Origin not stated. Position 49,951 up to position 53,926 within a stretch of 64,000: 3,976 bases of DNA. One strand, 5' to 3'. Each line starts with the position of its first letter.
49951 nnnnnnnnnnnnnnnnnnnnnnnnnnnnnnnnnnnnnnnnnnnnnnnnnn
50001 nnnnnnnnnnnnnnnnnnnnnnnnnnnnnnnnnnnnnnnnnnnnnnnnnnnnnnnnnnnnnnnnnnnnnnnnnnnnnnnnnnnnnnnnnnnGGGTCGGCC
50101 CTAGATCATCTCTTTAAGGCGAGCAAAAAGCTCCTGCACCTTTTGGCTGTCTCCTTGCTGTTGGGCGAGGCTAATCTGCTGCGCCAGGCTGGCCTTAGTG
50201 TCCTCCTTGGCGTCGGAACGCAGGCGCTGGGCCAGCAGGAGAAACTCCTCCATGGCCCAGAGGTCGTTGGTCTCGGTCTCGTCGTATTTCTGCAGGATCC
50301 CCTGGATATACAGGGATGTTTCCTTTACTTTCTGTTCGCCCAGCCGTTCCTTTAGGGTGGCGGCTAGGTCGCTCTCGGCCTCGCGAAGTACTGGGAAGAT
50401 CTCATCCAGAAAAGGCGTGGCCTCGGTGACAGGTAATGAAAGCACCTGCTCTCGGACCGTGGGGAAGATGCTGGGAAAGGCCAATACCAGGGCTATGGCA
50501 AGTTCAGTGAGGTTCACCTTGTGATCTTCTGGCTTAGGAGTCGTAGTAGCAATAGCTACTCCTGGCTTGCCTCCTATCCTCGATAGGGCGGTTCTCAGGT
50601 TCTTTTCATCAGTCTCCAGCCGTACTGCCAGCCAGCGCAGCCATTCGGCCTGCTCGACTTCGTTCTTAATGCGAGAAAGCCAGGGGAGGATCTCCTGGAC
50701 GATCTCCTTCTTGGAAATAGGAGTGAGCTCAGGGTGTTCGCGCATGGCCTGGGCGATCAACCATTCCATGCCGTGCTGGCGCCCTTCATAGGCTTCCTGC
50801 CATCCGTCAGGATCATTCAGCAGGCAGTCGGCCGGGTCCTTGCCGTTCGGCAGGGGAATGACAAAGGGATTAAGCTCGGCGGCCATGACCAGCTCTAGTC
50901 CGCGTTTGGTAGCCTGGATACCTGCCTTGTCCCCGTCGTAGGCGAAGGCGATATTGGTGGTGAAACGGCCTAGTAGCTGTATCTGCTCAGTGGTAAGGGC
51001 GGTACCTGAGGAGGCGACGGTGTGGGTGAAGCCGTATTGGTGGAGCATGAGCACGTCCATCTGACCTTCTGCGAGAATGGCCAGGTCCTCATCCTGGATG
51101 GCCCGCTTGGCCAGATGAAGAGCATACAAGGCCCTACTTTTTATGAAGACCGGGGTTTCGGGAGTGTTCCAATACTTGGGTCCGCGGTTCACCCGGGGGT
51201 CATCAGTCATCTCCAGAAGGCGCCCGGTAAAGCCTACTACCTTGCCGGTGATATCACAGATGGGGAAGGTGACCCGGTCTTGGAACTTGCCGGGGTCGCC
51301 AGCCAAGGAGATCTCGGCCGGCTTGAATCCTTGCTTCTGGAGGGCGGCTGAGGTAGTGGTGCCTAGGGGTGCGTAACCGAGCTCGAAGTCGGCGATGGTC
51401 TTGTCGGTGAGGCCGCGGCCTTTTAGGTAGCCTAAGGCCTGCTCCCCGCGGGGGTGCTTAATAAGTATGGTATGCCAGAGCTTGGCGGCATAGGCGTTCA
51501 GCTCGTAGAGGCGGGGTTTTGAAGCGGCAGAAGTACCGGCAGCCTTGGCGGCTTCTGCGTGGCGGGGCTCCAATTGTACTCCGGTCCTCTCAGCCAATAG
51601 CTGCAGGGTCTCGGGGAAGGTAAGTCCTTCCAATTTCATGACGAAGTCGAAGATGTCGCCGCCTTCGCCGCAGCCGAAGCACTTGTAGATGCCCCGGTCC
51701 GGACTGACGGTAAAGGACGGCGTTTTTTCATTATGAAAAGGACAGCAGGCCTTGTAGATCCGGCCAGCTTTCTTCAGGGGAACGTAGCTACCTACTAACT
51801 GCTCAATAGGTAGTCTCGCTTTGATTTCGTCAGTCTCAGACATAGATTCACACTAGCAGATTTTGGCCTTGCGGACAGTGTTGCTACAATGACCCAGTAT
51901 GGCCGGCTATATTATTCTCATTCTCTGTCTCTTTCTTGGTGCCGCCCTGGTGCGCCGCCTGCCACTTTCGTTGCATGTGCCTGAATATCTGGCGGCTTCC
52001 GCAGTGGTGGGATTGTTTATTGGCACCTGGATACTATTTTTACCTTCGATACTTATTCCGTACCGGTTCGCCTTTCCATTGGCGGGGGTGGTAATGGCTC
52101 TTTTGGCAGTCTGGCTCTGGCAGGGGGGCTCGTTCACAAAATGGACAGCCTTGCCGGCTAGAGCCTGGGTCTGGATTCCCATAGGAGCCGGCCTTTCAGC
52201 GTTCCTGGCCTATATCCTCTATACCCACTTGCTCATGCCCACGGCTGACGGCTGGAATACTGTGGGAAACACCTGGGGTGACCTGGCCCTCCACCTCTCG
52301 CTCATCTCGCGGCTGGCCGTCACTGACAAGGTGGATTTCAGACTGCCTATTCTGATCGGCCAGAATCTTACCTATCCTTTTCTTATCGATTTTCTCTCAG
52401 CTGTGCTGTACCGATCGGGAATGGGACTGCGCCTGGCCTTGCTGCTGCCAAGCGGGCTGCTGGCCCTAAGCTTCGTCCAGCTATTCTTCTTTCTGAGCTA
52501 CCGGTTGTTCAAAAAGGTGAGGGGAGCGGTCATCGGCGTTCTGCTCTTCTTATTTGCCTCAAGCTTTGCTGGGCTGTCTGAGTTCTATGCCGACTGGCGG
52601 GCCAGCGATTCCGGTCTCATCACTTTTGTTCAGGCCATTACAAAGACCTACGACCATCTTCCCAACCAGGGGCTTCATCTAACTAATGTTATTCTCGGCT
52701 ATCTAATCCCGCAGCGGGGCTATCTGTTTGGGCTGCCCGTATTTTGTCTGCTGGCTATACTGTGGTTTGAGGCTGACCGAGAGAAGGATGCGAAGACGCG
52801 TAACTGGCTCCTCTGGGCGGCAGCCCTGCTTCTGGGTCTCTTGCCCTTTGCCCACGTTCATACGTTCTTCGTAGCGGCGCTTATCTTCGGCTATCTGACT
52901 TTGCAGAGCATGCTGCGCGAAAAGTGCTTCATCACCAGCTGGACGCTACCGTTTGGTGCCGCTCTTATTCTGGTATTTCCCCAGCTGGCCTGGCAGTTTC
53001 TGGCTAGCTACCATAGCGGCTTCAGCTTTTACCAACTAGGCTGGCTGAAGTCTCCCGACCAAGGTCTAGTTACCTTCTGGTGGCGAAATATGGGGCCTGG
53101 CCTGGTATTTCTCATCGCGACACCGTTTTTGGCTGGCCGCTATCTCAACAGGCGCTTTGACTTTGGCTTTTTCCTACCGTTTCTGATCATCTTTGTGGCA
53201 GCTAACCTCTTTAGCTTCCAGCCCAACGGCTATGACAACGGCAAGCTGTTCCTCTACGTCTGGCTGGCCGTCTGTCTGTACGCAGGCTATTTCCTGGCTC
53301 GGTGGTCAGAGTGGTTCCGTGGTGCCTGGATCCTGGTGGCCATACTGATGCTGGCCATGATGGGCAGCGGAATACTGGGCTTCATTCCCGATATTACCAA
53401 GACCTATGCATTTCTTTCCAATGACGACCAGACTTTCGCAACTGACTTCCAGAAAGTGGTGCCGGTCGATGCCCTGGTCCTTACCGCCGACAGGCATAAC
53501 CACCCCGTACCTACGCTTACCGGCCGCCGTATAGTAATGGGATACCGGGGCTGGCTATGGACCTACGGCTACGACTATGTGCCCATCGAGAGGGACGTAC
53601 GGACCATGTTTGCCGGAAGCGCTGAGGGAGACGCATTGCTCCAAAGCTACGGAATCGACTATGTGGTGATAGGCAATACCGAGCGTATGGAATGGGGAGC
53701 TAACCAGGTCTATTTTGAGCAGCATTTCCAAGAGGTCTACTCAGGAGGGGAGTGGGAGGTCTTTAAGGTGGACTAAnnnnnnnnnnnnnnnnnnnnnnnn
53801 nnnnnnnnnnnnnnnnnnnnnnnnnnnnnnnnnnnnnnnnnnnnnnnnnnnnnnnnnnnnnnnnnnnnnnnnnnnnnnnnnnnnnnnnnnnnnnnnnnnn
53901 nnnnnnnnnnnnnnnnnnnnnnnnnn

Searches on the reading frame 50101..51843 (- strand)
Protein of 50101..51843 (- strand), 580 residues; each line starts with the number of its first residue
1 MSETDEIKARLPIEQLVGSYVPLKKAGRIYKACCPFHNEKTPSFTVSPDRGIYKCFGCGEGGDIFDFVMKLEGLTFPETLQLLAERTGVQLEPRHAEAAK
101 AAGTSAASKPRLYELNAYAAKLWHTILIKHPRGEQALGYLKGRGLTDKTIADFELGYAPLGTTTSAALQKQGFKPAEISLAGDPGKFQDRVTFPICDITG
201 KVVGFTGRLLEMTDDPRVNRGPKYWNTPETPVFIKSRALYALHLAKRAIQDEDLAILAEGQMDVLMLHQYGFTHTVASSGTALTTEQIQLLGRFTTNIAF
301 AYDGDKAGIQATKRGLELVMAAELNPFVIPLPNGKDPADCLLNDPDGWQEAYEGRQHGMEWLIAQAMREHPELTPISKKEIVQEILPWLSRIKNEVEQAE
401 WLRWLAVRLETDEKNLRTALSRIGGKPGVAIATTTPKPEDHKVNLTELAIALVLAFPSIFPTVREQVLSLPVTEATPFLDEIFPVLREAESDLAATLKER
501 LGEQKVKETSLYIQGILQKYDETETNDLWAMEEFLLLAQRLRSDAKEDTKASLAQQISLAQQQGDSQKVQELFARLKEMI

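Call 11: find_related_loci(query=window:50104-51843:-, collection=genome_contigs, flank=6000)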
Query window:50104-51843:- (580 aa) in genome_contigs; peptide patterns used: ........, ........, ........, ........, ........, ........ (x = any residue, [..] = any of these).
121 stretches matched a pattern; 52 encode a relative of the query (tblastn E <= 1e-3); 52 distinct loci.
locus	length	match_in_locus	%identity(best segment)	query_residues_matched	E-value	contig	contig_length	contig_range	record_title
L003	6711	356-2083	62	1-574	0e+0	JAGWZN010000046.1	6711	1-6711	MAG: Patescibacteria group bacterium isolate REEB54 contig-150_15139, whole genome shotgun sequence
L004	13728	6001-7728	51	3-580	0e+0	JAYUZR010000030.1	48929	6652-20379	MAG: Candidatus Berkelbacteria bacterium isolate GL16_Down_metabinner_2 GL16_Down_metabinner_2_29, whole genome shotgun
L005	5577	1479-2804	41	3-444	5e-105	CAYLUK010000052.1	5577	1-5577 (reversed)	MAG TPA_asm: uncultured Gammaproteobacteria bacterium isolate SRP062349_co1_88 genome assembly, contig: NODE_5069_length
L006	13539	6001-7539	39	2-503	6e-103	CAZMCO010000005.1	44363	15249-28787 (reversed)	MAG TPA_asm: uncultured Candidatus Saccharibacteria bacterium isolate SRP068000_co1_601 genome assembly, contig: NODE_76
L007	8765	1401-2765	42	2-454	1e-102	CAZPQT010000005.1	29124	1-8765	MAG TPA_asm: uncultured Candidatus Saccharibacteria bacterium isolate binchicken_co100_470 genome assembly, contig: NODE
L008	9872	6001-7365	42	2-454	2e-102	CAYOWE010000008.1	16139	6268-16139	MAG TPA_asm: uncultured Candidatus Saccharibacteria bacterium isolate SRP178699_co1_625 genome assembly, contig: NODE_45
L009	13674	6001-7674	33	2-579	1e-95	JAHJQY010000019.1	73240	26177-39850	MAG: Patescibacteria group bacterium isolate OS_PC_MetaG.mb.122 OS_PC_MetaG.mb.122_k141_464596, whole genome shotgun seq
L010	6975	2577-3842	39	2-423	4e-94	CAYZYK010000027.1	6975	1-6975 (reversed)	MAG TPA_asm: uncultured Candidatus Saccharibacteria bacterium isolate binchicken_co17_276 genome assembly, contig: NODE_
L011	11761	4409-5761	39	2-416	8e-94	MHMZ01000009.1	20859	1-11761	MAG: Candidatus Portnoybacteria bacterium RIFCSPHIGHO2_02_FULL_39_12 rifcsphigho2_01_scaffold_16637, whole genome shotgu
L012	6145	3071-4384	41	2-440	7e-92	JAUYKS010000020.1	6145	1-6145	MAG: bacterium isolate C24_metabat.bin.208 C24_k141_235517, whole genome shotgun sequence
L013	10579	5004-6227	40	4-413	2e-90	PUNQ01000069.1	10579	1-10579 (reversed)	MAG: Candidatus Nealsonbacteria bacterium isolate B1Sed10_182 B1-Sed10-C8754, whole genome shotgun sequence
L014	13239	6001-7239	40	3-431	2e-89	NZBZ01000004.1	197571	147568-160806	MAG: bacterium isolate ARS1290 MHASMcontig_135568, whole genome shotgun sequence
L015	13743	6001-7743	32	2-579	5e-88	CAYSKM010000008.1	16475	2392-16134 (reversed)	MAG TPA_asm: uncultured Candidatus Saccharibacteria bacterium isolate SRP192927_co5_965 genome assembly, contig: NODE_49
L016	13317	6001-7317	37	5-448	3e-86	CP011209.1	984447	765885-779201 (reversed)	MAG: Candidatus Wolfebacteria bacterium GW2011_GWB1_47_1 chromosome, complete genome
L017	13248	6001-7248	37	2-424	2e-85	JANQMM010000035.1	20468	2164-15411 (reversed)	MAG: Candidatus Paceibacterota bacterium isolate PL25b_bin.16 k99_1086592, whole genome shotgun sequence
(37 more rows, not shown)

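Call 36: search_protein_families(library=pfam, proteins=[window:50101-51843:-], max_evalue=0.001)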
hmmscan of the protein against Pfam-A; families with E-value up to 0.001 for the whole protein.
window:50101-51843:- (580 aa): 7 families
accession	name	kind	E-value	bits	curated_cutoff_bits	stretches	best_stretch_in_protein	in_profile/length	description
PF01807.25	Zn_ribbon_DnaG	-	2.2e-33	114.4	24.9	1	4-92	6-94/98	CHC2 zinc finger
PF08275.17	DNAG_N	-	7.8e-26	91.1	26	1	125-246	3-128/128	DNA primase catalytic core, N-terminal domain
PF13155.12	Toprim_2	-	1.2e-19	70.9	22.1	1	256-340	1-87/88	Toprim-like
PF13662.12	Toprim_4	-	4.4e-14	52.9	25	1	254-318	2-73/85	Toprim domain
PF01751.28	Toprim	-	6.9e-09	36.2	23.1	1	256-318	3-79/96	Toprim domain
PF10410.14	DnaB_bind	-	7.5e-06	26.5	20.6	1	359-411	1-53/56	DnaB-helicase binding domain of primase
PF13362.12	Toprim_3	-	9.5e-05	23.2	27.2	1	255-342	2-90/95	Toprim domain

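Call 80: find_encoding_contigs(protein=window:50101-51843:-, flank=4000, max_places=10)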
Protein window:50101-51843:- (580 aa): no gene with exactly this product is on record in the collection.

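Call 81: find_homologous_proteins(query=window:50104-51843:-, max_evalue=1e-50)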
Query window:50104-51843:- (580 aa): 7258 proteins with E <= 1e-50 among 8000 candidates; the best 120 are listed.
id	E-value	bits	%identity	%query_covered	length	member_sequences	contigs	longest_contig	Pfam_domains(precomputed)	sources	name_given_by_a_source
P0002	0.0e+0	1313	100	100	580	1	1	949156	PF08275.18,PF13155.13,PF01807.26,PF13662.13,PF10410.15,PF01751.29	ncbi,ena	ncbi:MAG: DNA primase [bacterium]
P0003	2.4e-255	866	65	100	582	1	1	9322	PF08275.18,PF13155.13,PF01807.26,PF13662.13,PF01751.29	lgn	-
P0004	1.1e-237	808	62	100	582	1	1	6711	PF08275.18,PF13155.13,PF01807.26,PF13662.13,PF10410.15,PF01751.29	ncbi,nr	ncbi:DNA primase [Patescibacteria group bacterium]|nr:DNA primase [Patescibacteria group bacterium]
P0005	1.8e-237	807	62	100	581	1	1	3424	PF08275.18,PF13155.13,PF01807.26,PF13662.13,PF10410.15,PF01751.29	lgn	-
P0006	5.9e-237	806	62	100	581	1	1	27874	PF08275.18,PF13155.13,PF01807.26,PF13662.13,PF10410.15,PF01751.29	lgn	-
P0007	1.1e-226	772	59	100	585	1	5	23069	PF08275.18,PF13155.13,PF01807.26,PF13662.13,PF01751.29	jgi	jgi:DNA primase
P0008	4.7e-224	763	59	100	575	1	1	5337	PF08275.18,PF13155.13,PF01807.26,PF13662.13,PF10410.15,PF01751.29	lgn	-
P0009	5.0e-214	730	57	100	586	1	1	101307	PF08275.18,PF13155.13,PF01807.26,PF13662.13,PF10410.15,PF01751.29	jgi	jgi:DNA primase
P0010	6.8e-206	703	56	100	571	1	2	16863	PF08275.18,PF13155.13,PF01807.26,PF13662.13,PF01751.29,PF13362.13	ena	-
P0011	7.0e-206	703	53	100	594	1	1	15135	PF08275.18,PF13155.13,PF01807.26,PF13662.13,PF10410.15,PF01751.29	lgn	-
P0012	2.0e-204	698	54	100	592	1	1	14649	PF08275.18,PF13155.13,PF01807.26,PF13662.13,PF01751.29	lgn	-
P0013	1.8e-203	695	55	100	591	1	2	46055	PF08275.18,PF13155.13,PF01807.26,PF13662.13,PF01751.29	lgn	-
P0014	3.8e-203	694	55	100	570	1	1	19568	PF08275.18,PF13155.13,PF01807.26,PF13662.13,PF01751.29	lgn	-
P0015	2.0e-202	692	54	99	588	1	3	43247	PF08275.18,PF13155.13,PF01807.26,PF13662.13,PF01751.29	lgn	-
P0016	2.5e-201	688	53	99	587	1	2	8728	PF08275.18,PF13155.13,PF01807.26,PF13662.13,PF01751.29,PF13362.13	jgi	jgi:DNA primase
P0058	1.6e-169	583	75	58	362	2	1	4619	PF08275.18,PF13155.13,PF01807.26,PF13662.13,PF01751.29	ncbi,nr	ncbi:MAG: dnaG, partial [Patescibacteria group bacterium]|nr:dnaG [Patescibacteria group bacterium]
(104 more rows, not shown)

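Call 82: find_encoding_contigs(protein=P0058, flank=5000, max_places=4)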
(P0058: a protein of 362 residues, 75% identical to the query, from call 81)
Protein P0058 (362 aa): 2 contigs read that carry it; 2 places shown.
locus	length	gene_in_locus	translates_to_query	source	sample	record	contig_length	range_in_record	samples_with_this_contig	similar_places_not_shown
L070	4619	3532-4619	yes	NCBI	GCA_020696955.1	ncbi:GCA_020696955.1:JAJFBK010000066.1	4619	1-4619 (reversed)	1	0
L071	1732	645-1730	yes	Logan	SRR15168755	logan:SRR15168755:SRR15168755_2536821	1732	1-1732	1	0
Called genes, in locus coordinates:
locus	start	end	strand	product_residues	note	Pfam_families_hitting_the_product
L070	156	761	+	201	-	PF01928:CYTH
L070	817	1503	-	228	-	-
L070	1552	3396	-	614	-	-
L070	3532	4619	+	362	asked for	PF01807:Zn_ribbon_DnaG, PF08275:DNAG_N, PF01751:Toprim, PF13155:Toprim_2, PF13662:Toprim_4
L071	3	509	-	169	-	?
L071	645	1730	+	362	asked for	PF01807:Zn_ribbon_DnaG, PF08275:DNAG_N, PF01751:Toprim, PF13155:Toprim_2, PF13662:Toprim_4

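Call 83: find_encoding_contigs(protein=P0003, flank=5000, max_places=4)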
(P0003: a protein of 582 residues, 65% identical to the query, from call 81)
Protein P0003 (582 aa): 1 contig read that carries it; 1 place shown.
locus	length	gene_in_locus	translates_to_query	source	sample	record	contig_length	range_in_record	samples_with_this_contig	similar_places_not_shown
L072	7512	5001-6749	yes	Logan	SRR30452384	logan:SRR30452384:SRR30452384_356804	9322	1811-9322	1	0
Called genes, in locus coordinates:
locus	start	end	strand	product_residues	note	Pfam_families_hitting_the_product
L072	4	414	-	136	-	-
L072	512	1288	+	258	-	PF06182:ABC2_membrane_6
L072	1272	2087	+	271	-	PF06182:ABC2_membrane_6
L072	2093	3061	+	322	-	PF00005:ABC_tran, PF13304:AAA_21 (weak)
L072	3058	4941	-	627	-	-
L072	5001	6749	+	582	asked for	PF01807:Zn_ribbon_DnaG, PF08275:DNAG_N, PF01751:Toprim, PF13155:Toprim_2, PF13662:Toprim_4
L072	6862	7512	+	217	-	?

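Call 84: find_encoding_contigs(protein=P0002, flank=3000, max_places=4)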
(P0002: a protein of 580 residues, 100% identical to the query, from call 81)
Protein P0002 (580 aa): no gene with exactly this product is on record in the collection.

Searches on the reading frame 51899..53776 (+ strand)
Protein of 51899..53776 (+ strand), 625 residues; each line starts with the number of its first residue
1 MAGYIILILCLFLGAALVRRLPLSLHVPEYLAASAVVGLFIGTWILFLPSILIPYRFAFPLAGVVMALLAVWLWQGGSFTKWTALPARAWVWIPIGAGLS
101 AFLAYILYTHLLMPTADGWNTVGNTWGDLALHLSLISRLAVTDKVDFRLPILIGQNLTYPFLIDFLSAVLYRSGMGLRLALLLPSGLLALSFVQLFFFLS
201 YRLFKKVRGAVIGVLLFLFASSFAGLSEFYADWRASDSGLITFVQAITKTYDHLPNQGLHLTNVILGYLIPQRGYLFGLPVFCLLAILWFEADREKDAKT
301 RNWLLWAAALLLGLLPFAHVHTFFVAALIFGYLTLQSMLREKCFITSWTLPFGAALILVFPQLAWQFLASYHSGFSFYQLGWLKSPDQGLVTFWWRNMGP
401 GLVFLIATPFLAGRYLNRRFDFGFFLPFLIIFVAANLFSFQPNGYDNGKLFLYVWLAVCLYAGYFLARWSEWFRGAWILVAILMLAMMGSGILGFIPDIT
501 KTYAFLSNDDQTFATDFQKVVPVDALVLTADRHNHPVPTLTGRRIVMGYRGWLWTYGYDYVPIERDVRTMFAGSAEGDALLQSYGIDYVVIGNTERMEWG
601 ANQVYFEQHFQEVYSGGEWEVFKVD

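Call 36: search_protein_families(library=pfam, proteins=[window:51899-53776:+], max_evalue=0.001)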
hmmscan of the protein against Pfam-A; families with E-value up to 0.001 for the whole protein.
window:51899-53776:+ (625 aa): 0 families

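Call 62: search_solved_structures(query=window:51899-53773:+, max_evalue=1)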
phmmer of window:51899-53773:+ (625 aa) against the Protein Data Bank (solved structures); distinct sequences matched with E-value up to 1: 1.
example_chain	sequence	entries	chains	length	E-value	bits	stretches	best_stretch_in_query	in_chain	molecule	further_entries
2v5b_A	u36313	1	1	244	0.96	11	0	569-609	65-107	TRIOSEPHOSPHATE ISOMERASE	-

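Call 63: search_protein_families(library=ncbifam, proteins=[window:51899-53773:+], max_evalue=1)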
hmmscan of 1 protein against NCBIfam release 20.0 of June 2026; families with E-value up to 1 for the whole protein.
window:51899-53773:+ (625 aa): 1 family
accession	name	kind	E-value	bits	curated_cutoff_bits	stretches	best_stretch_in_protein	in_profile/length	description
NF005944.0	PRK08005.1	equivalog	0.0058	15.9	376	1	315-421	30-130/210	ribulose-phosphate 3 epimerase family protein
